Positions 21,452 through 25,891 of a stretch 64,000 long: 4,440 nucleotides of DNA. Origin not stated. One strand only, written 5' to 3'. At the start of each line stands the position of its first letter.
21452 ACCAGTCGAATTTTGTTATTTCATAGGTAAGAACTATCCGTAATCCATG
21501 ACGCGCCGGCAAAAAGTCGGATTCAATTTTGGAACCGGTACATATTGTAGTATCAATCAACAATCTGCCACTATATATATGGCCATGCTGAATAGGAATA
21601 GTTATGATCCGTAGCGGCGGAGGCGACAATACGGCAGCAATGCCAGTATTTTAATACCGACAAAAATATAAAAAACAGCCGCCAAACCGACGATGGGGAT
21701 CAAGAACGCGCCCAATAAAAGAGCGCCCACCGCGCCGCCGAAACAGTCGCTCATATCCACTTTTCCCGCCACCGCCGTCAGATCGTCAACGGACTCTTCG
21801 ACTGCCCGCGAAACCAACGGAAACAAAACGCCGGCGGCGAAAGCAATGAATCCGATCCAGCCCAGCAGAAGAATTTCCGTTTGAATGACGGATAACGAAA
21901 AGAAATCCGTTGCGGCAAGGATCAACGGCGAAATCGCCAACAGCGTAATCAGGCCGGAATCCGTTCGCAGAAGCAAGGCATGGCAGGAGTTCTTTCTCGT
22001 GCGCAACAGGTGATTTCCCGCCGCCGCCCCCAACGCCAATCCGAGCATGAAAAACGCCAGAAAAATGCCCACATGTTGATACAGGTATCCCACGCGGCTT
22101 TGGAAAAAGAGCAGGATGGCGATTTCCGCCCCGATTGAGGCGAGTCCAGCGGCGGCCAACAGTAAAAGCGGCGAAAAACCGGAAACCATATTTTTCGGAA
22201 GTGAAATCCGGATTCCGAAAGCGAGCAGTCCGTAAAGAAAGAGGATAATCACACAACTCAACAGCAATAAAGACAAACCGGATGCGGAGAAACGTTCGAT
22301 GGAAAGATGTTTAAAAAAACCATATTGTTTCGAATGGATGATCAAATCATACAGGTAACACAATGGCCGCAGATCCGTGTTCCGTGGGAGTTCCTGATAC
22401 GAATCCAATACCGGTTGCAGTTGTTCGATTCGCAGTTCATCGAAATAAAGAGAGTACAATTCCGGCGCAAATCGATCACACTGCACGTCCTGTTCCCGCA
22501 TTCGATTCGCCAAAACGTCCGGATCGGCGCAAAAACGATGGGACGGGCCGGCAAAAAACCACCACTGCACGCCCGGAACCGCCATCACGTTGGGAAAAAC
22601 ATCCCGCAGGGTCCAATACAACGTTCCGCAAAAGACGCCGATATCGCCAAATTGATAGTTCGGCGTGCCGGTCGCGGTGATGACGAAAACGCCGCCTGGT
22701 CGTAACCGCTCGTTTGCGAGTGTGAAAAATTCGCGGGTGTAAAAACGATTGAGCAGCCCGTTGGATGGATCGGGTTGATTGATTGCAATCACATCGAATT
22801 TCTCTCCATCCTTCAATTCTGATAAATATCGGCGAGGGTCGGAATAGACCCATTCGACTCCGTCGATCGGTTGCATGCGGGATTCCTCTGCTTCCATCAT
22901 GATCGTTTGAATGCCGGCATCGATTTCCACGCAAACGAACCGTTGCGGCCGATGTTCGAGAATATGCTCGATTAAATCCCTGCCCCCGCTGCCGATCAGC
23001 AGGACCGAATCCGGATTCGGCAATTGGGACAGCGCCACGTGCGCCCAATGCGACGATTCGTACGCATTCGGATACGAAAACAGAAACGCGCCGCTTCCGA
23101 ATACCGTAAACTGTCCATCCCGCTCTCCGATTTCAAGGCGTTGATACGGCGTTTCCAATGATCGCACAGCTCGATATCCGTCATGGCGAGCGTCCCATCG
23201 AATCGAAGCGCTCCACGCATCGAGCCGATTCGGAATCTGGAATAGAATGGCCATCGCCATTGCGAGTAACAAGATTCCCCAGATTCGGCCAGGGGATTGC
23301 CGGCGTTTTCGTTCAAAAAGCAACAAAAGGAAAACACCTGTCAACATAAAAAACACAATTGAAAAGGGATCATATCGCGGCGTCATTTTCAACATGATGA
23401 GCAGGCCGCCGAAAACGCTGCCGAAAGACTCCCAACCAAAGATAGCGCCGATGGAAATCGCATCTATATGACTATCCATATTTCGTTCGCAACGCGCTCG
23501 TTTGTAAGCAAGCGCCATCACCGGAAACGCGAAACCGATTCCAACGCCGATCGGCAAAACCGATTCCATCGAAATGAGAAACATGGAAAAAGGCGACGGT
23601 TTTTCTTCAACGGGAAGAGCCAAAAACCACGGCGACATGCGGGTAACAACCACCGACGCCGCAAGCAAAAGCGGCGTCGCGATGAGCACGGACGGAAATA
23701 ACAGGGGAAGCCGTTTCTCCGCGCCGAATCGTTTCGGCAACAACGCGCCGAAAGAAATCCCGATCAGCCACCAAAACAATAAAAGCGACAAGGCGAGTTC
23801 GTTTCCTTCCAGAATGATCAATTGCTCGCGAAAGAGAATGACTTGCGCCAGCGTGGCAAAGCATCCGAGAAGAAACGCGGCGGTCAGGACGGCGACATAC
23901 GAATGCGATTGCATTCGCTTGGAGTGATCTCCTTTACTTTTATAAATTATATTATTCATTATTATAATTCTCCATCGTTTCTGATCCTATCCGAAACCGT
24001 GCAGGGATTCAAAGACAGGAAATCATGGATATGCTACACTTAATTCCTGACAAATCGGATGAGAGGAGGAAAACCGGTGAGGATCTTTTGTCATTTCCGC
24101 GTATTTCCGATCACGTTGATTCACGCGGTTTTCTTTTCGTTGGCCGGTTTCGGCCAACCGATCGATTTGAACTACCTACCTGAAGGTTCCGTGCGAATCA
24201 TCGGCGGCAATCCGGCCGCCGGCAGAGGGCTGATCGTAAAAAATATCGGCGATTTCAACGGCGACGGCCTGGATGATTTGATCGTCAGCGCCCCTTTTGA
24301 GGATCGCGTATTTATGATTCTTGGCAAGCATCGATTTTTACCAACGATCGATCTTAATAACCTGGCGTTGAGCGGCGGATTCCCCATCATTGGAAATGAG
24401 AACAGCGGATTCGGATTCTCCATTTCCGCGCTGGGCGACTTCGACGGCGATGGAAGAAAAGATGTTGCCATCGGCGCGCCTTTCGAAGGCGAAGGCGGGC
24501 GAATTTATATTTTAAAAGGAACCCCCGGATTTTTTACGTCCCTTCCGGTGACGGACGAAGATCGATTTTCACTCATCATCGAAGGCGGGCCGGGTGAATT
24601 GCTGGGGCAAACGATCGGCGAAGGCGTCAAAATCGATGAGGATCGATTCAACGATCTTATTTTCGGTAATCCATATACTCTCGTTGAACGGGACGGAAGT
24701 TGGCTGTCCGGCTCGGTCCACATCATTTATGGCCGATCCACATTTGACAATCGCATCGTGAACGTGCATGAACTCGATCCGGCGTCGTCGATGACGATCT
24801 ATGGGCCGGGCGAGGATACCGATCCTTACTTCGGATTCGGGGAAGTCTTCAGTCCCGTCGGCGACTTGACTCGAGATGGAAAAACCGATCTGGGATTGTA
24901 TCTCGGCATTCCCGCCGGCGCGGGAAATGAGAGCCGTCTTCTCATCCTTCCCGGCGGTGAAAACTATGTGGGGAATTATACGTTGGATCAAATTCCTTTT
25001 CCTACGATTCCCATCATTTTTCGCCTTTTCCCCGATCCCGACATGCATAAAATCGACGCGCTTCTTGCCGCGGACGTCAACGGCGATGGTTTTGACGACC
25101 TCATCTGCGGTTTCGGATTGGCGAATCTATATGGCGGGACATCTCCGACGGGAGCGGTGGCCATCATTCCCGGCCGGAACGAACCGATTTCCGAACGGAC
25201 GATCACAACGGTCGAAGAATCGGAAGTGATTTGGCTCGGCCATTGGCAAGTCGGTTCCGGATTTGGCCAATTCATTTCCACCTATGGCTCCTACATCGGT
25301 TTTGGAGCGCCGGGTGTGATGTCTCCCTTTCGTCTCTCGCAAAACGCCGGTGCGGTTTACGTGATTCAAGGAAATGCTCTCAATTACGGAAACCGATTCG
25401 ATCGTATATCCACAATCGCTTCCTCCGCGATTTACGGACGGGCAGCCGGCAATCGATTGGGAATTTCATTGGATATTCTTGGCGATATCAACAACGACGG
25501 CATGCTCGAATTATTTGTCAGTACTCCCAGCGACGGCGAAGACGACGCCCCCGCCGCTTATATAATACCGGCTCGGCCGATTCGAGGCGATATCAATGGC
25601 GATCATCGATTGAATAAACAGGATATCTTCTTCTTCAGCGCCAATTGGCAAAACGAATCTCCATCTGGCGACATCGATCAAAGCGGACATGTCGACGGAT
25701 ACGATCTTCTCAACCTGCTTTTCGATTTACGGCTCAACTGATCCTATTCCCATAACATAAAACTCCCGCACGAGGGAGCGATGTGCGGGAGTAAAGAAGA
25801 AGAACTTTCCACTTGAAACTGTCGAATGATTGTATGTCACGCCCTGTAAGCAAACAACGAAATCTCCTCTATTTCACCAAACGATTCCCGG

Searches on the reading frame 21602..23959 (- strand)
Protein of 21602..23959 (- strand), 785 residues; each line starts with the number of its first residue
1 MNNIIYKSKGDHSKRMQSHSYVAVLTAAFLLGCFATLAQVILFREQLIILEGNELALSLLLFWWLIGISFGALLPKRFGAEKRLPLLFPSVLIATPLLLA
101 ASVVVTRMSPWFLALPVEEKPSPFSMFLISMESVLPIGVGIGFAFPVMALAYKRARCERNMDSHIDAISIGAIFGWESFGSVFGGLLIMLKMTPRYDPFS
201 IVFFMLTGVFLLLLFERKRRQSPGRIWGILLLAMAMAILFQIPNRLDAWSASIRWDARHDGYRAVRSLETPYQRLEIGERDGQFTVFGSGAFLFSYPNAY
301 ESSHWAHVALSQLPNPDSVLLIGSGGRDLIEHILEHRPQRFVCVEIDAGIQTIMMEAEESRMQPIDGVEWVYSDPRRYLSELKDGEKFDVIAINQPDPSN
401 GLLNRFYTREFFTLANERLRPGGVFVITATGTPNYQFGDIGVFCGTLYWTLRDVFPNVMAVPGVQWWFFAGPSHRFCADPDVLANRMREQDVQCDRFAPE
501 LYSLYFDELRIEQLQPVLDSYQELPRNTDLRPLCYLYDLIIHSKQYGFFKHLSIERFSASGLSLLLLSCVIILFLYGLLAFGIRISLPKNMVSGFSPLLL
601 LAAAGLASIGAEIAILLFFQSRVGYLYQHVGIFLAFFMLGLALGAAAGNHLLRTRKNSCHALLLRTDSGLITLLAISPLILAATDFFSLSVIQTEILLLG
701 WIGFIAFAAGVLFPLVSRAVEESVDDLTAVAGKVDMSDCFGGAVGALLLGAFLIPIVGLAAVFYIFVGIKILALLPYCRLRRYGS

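Call 92: search_protein_families(library=pfam, proteins=[window:21602-23959:-], max_evalue=0.0001)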
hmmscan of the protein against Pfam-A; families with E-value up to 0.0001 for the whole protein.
window:21602-23959:- (785 aa): 1 family
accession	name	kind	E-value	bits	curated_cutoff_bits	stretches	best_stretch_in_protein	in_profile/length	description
PF01564.23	Spermine_synth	-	9.9e-11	42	22.9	1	303-444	6-146/186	Spermine/spermidine synthase domain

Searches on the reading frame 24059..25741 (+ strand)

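Call 92: search_protein_families(library=pfam, proteins=[window:24059-25741:+], max_evalue=0.0001)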
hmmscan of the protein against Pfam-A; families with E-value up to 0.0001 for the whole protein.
window:24059-25741:+ (560 aa): 2 families
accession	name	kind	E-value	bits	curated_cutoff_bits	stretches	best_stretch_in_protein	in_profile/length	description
PF01839.29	FG-GAP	-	2e-29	101.4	22.1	3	118-152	1-37/37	FG-GAP repeat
PF13517.12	FG-GAP_3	-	1.6e-09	38.7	26.9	1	65-137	1-60/61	FG-GAP-like repeat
